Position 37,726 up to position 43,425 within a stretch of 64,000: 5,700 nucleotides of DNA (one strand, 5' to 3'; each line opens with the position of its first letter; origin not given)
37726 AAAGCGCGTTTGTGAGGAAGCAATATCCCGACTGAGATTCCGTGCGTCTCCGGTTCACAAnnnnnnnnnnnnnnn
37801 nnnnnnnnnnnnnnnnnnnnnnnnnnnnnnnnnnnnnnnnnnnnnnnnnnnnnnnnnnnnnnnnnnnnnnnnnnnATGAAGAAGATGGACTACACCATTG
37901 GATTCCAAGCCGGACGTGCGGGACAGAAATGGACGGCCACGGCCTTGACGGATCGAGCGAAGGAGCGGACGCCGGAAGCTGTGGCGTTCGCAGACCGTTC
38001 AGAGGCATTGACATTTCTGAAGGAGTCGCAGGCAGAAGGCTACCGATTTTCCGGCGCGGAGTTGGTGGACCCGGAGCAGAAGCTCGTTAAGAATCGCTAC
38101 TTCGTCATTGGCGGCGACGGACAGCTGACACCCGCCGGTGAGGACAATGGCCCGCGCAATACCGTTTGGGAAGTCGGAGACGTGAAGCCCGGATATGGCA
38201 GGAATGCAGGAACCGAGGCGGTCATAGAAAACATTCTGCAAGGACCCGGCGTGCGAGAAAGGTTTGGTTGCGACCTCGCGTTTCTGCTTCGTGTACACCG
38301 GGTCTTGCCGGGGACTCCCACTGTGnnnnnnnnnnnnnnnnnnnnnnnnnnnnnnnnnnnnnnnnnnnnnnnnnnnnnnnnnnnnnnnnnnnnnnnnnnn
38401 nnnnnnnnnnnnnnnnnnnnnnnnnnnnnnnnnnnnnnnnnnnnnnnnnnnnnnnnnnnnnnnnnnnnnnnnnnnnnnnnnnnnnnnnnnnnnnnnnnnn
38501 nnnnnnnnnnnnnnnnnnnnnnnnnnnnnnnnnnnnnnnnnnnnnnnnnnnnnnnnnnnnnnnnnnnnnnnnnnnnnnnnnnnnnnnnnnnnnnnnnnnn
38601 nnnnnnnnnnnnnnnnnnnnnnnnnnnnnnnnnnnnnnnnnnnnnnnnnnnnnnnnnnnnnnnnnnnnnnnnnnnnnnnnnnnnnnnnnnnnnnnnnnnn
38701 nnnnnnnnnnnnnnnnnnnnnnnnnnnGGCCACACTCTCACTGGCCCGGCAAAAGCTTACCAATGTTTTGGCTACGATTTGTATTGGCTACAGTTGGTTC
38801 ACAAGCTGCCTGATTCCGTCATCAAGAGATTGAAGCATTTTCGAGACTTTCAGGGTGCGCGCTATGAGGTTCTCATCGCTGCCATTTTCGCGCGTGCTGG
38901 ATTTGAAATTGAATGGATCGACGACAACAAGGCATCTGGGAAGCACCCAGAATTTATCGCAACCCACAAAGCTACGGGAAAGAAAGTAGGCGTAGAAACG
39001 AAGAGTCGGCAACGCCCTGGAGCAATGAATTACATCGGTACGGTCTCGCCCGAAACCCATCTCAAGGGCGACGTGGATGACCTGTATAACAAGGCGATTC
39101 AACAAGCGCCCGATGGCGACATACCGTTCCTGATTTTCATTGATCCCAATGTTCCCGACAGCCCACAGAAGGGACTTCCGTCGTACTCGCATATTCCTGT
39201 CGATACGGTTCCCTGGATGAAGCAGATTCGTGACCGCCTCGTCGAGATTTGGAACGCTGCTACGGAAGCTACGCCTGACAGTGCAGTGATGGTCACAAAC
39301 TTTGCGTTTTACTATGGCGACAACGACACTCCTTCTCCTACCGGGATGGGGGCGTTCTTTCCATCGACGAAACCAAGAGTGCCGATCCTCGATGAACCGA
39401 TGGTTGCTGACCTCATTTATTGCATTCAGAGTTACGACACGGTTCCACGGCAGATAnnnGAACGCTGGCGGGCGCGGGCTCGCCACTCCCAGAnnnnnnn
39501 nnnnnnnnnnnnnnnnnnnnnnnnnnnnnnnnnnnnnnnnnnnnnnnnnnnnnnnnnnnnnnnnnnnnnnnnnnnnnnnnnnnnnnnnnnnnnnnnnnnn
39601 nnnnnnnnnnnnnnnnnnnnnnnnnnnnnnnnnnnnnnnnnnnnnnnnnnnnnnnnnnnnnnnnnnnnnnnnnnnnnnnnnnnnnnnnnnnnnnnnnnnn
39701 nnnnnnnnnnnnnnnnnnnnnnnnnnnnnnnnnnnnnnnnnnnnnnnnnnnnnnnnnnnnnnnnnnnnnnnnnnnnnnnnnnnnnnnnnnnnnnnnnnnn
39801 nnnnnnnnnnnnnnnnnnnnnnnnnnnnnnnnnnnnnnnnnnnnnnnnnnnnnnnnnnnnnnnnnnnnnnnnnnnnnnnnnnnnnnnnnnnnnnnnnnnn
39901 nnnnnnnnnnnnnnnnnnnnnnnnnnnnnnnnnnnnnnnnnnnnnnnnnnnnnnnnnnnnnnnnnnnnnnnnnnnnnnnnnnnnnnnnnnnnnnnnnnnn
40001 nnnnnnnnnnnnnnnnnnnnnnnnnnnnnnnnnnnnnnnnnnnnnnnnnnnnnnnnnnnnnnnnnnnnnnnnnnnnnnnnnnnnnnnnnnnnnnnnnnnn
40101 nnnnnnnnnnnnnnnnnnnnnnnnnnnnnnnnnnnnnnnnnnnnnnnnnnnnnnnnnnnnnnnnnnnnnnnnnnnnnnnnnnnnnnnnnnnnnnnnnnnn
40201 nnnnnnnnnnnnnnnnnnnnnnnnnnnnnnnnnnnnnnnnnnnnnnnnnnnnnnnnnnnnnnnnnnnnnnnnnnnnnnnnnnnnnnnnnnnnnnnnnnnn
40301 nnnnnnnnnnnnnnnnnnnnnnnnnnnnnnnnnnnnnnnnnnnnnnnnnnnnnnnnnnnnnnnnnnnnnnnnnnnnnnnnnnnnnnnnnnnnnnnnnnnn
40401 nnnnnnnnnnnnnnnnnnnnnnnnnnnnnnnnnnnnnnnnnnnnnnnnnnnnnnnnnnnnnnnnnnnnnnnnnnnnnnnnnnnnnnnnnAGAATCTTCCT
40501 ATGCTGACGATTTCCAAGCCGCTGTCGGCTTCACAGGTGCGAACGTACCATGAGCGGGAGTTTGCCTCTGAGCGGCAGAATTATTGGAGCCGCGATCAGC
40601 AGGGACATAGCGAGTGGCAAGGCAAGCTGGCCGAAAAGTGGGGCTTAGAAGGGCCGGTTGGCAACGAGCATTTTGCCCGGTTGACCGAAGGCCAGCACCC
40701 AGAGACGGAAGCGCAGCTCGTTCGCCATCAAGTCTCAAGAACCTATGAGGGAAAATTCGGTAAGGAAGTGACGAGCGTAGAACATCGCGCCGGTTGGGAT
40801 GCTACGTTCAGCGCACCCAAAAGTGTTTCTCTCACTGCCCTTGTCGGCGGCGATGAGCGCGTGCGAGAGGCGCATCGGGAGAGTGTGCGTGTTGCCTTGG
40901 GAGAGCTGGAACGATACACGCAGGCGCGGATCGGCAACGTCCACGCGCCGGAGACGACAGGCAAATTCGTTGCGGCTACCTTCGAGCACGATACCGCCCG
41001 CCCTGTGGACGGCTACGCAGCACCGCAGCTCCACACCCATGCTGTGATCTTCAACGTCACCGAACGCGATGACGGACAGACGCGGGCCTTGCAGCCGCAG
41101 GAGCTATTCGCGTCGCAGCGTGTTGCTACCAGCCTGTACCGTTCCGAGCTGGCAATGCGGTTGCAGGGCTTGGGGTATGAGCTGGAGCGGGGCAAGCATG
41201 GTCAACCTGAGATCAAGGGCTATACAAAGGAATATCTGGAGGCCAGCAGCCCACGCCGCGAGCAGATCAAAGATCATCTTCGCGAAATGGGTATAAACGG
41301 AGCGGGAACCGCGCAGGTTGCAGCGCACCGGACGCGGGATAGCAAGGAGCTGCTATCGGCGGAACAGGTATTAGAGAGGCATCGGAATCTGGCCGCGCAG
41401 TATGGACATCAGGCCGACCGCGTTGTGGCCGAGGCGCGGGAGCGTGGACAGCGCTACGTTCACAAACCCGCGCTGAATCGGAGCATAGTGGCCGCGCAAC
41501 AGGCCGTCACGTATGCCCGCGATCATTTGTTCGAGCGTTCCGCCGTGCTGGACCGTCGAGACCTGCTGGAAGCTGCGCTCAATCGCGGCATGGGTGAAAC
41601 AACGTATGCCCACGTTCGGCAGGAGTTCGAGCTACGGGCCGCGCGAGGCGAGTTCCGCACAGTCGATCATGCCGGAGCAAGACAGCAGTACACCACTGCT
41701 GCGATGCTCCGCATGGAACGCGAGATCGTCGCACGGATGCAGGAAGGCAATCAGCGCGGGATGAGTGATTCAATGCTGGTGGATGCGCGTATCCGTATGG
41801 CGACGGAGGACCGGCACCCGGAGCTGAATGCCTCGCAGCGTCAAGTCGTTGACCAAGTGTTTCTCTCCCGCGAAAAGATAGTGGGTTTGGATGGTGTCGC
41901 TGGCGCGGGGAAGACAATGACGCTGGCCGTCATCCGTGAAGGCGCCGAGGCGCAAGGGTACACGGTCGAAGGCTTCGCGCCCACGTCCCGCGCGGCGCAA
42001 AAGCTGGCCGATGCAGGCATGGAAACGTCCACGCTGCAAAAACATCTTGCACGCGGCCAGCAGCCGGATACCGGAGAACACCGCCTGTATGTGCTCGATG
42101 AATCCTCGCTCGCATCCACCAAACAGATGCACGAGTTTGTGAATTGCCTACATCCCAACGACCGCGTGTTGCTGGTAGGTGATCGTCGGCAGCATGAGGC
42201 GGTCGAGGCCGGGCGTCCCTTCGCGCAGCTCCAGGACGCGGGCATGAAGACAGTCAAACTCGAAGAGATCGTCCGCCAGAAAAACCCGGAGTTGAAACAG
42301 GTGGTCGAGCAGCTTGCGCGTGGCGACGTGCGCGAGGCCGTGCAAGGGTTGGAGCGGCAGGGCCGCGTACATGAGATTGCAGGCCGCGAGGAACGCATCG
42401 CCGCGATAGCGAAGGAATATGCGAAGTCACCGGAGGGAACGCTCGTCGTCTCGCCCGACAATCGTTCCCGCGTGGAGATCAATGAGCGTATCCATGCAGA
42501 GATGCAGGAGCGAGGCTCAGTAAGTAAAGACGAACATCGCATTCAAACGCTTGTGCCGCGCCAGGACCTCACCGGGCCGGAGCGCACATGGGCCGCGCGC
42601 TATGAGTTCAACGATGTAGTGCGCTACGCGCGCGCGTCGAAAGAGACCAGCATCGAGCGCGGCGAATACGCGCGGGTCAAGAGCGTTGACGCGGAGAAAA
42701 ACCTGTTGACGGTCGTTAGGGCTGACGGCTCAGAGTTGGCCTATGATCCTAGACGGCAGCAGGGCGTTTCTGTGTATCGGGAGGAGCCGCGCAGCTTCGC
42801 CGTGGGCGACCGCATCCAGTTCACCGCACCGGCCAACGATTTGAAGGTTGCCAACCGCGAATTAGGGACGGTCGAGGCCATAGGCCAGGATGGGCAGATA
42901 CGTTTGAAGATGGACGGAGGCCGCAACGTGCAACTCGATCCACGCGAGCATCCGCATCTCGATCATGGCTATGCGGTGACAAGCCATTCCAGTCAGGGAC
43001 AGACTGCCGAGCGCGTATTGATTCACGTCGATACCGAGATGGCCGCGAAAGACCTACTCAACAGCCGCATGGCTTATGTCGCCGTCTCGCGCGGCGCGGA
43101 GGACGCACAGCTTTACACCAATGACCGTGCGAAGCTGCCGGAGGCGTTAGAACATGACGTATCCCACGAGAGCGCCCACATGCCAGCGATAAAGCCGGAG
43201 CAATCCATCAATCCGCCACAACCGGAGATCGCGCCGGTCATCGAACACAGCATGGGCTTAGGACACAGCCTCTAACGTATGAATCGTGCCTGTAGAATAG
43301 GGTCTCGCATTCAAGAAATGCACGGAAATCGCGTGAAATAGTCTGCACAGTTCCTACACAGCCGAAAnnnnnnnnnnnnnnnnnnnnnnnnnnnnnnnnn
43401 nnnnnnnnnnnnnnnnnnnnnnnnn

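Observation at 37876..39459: Stand-alone SEC-C-motif protein with a restriction-endonuclease-like C-terminal domain between Gabija and a HEPN-like gene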

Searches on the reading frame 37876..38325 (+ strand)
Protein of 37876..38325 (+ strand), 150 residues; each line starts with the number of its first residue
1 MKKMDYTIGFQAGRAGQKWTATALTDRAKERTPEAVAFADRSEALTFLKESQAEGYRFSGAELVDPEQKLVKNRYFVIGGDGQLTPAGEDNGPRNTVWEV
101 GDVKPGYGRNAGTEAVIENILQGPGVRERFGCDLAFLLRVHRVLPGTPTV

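Call 92: search_solved_structures(query=window:37876-38325:+, max_evalue=10)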
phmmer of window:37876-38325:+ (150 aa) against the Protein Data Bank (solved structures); distinct sequences matched with E-value up to 10: 1.
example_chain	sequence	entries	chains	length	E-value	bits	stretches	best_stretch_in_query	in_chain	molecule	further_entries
4ntd_A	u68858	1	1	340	0.044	17.2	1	76-136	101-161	Thioredoxin reductase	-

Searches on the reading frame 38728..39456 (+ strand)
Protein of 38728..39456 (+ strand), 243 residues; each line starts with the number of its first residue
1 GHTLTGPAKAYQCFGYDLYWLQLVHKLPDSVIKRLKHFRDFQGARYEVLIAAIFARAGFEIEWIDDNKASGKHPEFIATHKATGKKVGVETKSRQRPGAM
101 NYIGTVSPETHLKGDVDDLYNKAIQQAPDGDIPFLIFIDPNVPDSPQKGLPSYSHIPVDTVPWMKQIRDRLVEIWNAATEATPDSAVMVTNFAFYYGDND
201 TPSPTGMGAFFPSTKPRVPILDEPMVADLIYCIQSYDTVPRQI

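Call 61: predict_structure(alignment_id=A3)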
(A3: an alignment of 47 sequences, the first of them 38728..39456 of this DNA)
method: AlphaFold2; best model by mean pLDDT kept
length: 243 residues; sequences in the alignment: 47
mean_pLDDT: 86.1   pTM: 0.88
mean pLDDT of the five models: 86.1, 85.2, 84.8, 84.7, 83.9
residues with pLDDT >= 90: 132; 70-90: 79; 50-70: 31; < 50: 1
segments of 3 or more residues with pLDDT < 50: none
pLDDT, mean of each block of 10 residues (from residue 1): 79 90 86 92 94 94 83 92 95 81 66 85 94 96 67 64 91 96 96 82 83 96 89 84 59
secondary structure, 60 per line:
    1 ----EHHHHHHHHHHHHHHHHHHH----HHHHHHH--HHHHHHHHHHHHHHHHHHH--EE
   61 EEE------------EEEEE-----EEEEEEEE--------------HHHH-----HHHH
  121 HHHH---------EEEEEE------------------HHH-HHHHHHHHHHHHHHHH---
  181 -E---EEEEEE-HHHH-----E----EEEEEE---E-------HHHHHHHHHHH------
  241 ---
elements in order: H6-24 H29-35 H38-56 E59-63 E76-80 E86-93 H108-111 H117-124 E134-139 H162-177 E186-191 H193-196 E207-212 H224-234

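Call 65: fold_search(model_id=the predicted structure, library=pdb)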
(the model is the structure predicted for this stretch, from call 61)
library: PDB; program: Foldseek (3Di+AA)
matches with E <= 10: 180; with E <= 0.001: 0
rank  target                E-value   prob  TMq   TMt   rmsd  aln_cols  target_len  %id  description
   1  5zyv_A                2.0e-03  0.44  0.22  0.26  16.8       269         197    8  Crystal structure of human MGME1 with single strand DNA2 and Ca2+ (released 2018-09-19)
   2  5i6e                  8.8e-03  0.97  0.39  0.16   5.3       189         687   13  Crystal structure of the central domain of yeast acetyl-CoA carboxylase (released 2016-04-20)
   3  5zyt_A                1.4e-02  0.30  0.22  0.23  13.3       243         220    8  Crystal structure of human MGME1 with 3' overhang double strand DNA3 (released 2018-09-19)
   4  2wcw_A                1.7e-02  0.99  0.19  0.35   2.7        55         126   20  1.6A resolution structure of Archaeoglobus fulgidus Hjc, a Holliday junction resolvase from an archaeal hyperthermophi (released 2009-03-24)
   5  2fok_A                1.9e-02  0.44  0.20  0.11   9.2       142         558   10  STRUCTURE OF RESTRICTION ENDONUCLEASE FOKI (released 1998-06-17)
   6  2wiz_A                4.1e-02  0.97  0.18  0.34   2.7        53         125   21  Crystal structures of Holliday junction resolvases from Archaeoglobus fulgidus bound to DNA substrate (released 2009-05-26)
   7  5zyt_D                4.1e-02  0.14  0.21  0.23  16.7       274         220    8  Crystal structure of human MGME1 with 3' overhang double strand DNA3 (released 2018-09-19)
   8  3a4k_A                4.7e-02  0.60  0.29  0.25   9.7       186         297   11  Crystal structural analysis of HindIII restriction endonuclease in complex with cognate DNA and divalent cations at 2. (released 2009-10-20)
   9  2e52_B                5.3e-02  0.54  0.28  0.24   9.8       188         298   12  Crystal structural analysis of HindIII restriction endonuclease in complex with cognate DNA at 2.0 angstrom resolution (released 2007-12-18)
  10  2fok_B                7.2e-02  0.15  0.18  0.10   9.6       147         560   10  STRUCTURE OF RESTRICTION ENDONUCLEASE FOKI (released 1998-06-17)
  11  1fok_A                1.1e-01  0.13  0.18  0.10   9.6       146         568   12  STRUCTURE OF RESTRICTION ENDONUCLEASE FOKI BOUND TO DNA (released 1997-12-03)
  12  1d02_A                1.4e-01  0.12  0.13  0.16  13.8       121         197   17  CRYSTAL STRUCTURE OF MUNI RESTRICTION ENDONUCLEASE IN COMPLEX WITH COGNATE DNA (released 2000-03-08)
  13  2e52_A                2.2e-01  0.25  0.27  0.23   9.6       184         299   11  Crystal structural analysis of HindIII restriction endonuclease in complex with cognate DNA at 2.0 angstrom resolution (released 2007-12-18)
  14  4tkd_C                2.5e-01  0.57  0.16  0.29   2.7        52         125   25  Sulfolobus solfataricus HJC mutants (released 2015-08-12)
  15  9bgk_F                2.6e-01  0.35  0.22  0.06   8.3       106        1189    9  Structure of V.cholera DdmDE (2D:1E) in complex with DNA (released 2024-10-23)
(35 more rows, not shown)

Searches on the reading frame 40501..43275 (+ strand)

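Call 4: search_protein_families(library=padloc, proteins=[window:40501-43275:+], max_evalue=0.01)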
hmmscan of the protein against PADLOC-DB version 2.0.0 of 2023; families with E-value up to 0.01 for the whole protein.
window:40501-43275:+ (924 aa): 13 families
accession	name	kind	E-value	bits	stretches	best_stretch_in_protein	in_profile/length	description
PDLC01734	typeIV_RecD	-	1e-24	84.8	2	402-750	299-660/763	RecD_0_IVD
PDLC05065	PDC-S68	-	2.5e-15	53.4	1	405-608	563-784/1221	-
PDLC05064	PDC-S68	-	6.8e-14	48.5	2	450-579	694-835/1273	-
PDLC01148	RecD_like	-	5.3e-13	46.1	1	431-599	303-479/719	RecD/Tra ATPase fused to N-terminal HHH domain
PDLC04475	PDC-M16A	-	1.5e-12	44.8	2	438-513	8-87/721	-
PDLC05066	PDC-S68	-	4.3e-12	42.9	1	429-579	566-732/1202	-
PDLC05035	PDC-S53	-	6.4e-12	42.4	1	408-605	463-657/900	-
PDLC04476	PDC-M16A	-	5.8e-10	36.2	2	441-515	4-83/691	-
PDLC04472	PDC-M16A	-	1.7e-09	34.6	2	399-511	173-294/930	-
PDLC02372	Nhi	-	5.1e-07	26.7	1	442-607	183-343/470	-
PDLC02350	AbiO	-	8.4e-07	26.1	1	442-607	179-341/468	AbiO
PDLC04474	PDC-M16A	-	0.0014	15.2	0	438-516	212-294/917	-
PDLC04469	PDC-M16A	-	0.003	13.8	0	819-863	628-672/892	-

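Call 8: search_protein_families(library=pfam, proteins=[window:40501-43275:+], max_evalue=0.01)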
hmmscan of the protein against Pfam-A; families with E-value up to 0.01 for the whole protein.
window:40501-43275:+ (924 aa): 7 families
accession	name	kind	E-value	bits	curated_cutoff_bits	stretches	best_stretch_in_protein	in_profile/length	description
PF08751.17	TrwC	-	4.4e-85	286.2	25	1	10-300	1-285/286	TrwC relaxase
PF13604.12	AAA_30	-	1.5e-55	188.4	27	1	441-626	1-189/191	AAA domain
PF13245.12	AAA_19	-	2.7e-13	50.7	25.1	1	456-565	9-129/134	AAA domain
PF01443.25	Viral_helicase1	-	1.8e-07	31.7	21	0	820-867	176-222/228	Viral superfamily 1 RNA helicase core domain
PF13538.12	UvrD_C_2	-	7.1e-07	29.4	27.4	1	822-868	1-48/52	UvrD-like helicase C-terminal domain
PF22232.2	TraI_hel_assoc_N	-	3.5e-06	28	27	1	465-559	1-98/99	TraI helicase-associated ssDNA bd, N-terminal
PF02562.22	PhoH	-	0.0036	17.3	27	0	527-570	120-163/205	PhoH-like protein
